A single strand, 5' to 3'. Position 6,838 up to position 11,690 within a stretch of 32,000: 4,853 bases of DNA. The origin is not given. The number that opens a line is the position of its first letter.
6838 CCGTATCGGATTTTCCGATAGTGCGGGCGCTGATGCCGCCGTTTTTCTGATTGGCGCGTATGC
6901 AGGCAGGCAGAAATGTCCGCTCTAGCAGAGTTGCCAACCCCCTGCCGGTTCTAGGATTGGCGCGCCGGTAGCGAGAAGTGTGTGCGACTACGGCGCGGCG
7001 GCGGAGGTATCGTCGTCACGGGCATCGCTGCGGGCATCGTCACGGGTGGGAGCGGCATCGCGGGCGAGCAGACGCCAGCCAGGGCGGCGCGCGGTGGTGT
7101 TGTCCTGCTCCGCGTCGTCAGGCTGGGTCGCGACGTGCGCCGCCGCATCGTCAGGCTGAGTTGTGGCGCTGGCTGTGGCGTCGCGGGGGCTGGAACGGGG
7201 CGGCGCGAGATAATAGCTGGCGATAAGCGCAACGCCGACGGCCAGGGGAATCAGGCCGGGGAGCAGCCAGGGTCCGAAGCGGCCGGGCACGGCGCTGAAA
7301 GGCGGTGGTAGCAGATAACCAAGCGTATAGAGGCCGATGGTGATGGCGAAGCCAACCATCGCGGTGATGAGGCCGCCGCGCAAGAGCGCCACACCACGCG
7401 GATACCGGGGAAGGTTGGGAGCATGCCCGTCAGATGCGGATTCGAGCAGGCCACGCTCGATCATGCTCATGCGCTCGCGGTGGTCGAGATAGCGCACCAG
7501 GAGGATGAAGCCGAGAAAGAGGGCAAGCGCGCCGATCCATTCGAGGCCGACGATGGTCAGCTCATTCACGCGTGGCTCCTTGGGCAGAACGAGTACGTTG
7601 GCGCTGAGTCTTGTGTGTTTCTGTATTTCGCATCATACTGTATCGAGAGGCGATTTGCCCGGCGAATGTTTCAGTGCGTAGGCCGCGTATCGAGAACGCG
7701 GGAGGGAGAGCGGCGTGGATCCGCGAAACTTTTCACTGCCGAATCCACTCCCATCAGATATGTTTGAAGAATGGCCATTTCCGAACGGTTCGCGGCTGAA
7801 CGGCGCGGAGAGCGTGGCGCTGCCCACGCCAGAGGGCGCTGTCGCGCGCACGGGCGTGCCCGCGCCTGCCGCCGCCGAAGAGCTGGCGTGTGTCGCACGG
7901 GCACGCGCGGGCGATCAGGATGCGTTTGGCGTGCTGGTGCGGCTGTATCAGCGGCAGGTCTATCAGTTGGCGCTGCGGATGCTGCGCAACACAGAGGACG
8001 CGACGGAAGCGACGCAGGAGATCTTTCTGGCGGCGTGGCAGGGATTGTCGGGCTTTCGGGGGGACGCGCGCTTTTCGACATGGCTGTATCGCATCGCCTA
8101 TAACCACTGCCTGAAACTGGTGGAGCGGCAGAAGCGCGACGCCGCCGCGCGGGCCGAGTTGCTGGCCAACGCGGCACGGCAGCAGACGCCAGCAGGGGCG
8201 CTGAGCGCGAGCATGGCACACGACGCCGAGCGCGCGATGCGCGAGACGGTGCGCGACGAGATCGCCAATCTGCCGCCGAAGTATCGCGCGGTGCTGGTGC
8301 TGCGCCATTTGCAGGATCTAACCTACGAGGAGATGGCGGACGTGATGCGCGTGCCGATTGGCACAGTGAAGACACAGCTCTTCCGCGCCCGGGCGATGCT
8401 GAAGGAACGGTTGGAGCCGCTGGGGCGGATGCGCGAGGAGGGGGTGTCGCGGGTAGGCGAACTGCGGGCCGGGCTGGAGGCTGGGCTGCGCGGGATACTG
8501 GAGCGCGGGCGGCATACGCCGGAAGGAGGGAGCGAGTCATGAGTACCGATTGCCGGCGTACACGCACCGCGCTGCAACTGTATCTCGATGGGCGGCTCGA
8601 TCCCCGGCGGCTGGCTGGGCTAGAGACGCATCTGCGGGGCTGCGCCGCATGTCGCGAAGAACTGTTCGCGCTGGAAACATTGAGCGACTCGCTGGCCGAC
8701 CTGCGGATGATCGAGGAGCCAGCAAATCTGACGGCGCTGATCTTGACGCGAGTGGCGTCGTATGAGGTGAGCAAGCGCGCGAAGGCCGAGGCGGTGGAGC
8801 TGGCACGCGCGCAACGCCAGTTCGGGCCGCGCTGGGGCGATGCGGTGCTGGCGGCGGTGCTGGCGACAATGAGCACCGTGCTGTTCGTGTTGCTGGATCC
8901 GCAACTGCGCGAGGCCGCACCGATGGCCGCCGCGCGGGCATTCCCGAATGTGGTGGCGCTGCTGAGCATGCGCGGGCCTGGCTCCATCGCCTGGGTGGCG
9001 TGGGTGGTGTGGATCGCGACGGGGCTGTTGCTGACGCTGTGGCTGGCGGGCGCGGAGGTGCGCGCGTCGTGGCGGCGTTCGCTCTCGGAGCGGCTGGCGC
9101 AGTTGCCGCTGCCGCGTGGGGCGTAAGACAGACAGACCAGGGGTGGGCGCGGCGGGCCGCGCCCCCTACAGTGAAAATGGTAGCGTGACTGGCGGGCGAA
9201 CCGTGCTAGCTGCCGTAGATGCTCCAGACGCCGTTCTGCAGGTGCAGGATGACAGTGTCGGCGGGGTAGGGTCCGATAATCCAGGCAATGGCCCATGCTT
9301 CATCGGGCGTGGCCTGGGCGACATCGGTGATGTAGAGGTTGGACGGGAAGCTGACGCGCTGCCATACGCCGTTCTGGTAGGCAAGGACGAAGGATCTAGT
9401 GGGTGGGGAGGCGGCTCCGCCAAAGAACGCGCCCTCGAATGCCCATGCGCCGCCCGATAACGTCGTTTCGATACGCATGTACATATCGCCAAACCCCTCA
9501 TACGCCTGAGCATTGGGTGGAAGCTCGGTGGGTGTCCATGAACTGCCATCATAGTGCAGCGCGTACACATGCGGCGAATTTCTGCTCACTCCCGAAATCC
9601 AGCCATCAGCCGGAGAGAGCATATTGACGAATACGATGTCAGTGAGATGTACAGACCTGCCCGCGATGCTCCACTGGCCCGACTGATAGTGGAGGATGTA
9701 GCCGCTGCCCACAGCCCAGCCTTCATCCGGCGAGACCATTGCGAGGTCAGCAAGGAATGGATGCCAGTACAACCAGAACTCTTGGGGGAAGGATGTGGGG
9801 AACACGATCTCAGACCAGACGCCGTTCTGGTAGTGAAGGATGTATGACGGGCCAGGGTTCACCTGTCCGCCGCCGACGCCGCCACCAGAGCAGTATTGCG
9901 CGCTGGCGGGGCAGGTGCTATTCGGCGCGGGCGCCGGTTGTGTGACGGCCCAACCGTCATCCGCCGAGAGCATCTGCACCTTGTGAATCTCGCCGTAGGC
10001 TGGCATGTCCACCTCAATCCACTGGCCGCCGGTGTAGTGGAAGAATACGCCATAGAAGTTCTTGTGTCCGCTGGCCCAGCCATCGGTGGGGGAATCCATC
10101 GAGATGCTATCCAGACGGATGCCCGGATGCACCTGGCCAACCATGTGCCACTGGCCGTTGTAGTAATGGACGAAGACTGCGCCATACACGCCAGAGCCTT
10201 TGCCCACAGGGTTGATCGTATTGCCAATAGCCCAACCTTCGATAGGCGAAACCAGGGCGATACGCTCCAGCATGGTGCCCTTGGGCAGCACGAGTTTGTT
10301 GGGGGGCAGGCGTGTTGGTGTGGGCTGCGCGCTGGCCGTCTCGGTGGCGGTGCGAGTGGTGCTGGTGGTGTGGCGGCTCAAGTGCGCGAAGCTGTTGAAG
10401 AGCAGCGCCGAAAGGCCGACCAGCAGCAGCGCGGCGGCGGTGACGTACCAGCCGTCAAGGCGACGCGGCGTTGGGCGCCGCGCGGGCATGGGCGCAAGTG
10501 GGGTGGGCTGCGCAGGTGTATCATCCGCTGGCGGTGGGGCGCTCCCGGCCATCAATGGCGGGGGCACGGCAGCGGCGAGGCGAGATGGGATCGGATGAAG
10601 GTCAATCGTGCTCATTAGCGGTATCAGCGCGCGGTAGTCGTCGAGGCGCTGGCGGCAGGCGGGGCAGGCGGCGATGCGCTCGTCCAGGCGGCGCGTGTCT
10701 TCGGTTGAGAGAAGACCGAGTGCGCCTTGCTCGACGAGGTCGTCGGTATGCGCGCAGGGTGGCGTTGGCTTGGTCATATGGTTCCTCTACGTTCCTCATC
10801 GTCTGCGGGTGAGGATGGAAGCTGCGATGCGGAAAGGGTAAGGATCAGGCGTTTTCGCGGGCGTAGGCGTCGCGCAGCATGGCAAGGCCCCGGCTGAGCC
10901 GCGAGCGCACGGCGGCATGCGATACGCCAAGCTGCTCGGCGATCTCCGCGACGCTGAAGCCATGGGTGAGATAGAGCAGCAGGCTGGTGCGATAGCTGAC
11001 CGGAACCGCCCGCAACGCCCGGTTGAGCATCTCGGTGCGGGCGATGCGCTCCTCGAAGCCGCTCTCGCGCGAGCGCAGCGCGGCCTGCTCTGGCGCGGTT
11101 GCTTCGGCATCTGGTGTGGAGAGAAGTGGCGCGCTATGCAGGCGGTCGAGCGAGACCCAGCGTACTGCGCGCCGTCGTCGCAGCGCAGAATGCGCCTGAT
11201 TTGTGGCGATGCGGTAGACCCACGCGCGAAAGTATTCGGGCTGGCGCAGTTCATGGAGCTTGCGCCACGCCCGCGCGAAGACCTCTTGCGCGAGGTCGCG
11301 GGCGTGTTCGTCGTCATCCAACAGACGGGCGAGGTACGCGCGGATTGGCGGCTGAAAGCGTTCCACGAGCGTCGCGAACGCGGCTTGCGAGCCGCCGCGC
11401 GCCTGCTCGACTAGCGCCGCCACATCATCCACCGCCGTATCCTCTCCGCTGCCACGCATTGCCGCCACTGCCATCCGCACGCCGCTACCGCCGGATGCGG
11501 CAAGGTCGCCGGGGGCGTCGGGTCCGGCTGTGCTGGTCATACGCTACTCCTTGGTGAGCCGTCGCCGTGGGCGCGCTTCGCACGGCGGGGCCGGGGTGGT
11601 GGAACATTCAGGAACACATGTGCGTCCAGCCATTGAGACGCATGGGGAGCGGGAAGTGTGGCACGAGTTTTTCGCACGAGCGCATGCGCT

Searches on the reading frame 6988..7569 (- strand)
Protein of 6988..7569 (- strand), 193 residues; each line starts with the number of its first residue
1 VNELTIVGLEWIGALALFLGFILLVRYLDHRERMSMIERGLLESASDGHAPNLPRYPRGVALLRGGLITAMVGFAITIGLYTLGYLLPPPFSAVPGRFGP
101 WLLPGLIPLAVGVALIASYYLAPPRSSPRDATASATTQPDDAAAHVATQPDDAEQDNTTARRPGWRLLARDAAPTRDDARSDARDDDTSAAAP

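Call 26: search_protein_families(library=pfam, proteins=[window:6988-7569:-], max_evalue=0.001)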
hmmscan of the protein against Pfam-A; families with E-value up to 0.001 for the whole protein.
window:6988-7569:- (193 aa): 1 family
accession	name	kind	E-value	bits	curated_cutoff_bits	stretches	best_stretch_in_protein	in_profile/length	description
PF19762.4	DUF6249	-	4.2e-09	36.7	33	1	14-121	10-102/104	Domain of unknown function (DUF6249)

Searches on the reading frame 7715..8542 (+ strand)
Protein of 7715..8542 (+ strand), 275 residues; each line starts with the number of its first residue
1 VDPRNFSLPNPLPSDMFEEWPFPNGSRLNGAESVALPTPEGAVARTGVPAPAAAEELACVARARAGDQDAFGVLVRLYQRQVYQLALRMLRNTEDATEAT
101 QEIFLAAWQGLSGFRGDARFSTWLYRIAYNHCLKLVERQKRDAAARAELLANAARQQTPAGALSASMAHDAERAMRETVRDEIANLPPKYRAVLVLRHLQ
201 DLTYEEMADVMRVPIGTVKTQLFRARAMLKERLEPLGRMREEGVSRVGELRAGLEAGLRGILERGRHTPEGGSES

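Call 26: search_protein_families(library=pfam, proteins=[window:7715-8542:+], max_evalue=0.001)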
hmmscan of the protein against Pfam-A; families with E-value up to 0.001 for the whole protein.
window:7715-8542:+ (275 aa): 4 families
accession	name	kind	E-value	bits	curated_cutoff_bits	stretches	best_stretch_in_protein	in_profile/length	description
PF04542.20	Sigma70_r2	-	4.3e-17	62.1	24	1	74-141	1-70/71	Sigma-70 region 2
PF08281.18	Sigma70_r4_2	-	6.8e-17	61.3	25.7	1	178-229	3-54/54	Sigma-70, region 4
PF04545.22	Sigma70_r4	-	4.8e-10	39.2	24.1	1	183-231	2-50/50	Sigma-70, region 4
PF07638.17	Sigma70_ECF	-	4.7e-05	23.8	21.1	1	62-233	10-183/185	ECF sigma factor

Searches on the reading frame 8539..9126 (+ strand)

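Call 26: search_protein_families(library=pfam, proteins=[window:8539-9126:+], max_evalue=0.001)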
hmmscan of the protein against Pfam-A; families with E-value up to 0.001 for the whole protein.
window:8539-9126:+ (195 aa): 1 family
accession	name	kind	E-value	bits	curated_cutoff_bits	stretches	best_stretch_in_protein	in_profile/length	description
PF13490.11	zf-HC2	-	5.2e-10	39.7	22.2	1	5-39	1-35/35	Putative zinc-finger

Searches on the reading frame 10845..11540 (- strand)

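Call 26: search_protein_families(library=pfam, proteins=[window:10845-11540:-], max_evalue=0.001)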
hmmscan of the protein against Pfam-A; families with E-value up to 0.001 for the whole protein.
window:10845-11540:- (231 aa): 7 families
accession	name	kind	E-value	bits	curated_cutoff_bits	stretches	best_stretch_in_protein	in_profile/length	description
PF04542.20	Sigma70_r2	-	2.1e-16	59.9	24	1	58-124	1-69/71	Sigma-70 region 2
PF08281.18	Sigma70_r4_2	-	7.7e-13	48.3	25.7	1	170-222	2-54/54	Sigma-70, region 4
PF04545.22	Sigma70_r4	-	7.7e-07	29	24.1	1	184-223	10-49/50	Sigma-70, region 4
PF07638.17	Sigma70_ECF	-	1.1e-05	25.8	21.1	1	38-216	2-173/185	ECF sigma factor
PF13542.12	HTH_Tnp_ISL3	-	0.00019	21.3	27.4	0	187-217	20-49/51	Helix-turn-helix domain of transposase family ISL3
PF13556.12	HTH_30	-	0.00022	21.4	27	1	186-217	4-35/59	PucR C-terminal helix-turn-helix domain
PF13404.12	HTH_AsnC-type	-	0.00053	20.2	27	0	196-217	19-40/42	AsnC-type helix-turn-helix domain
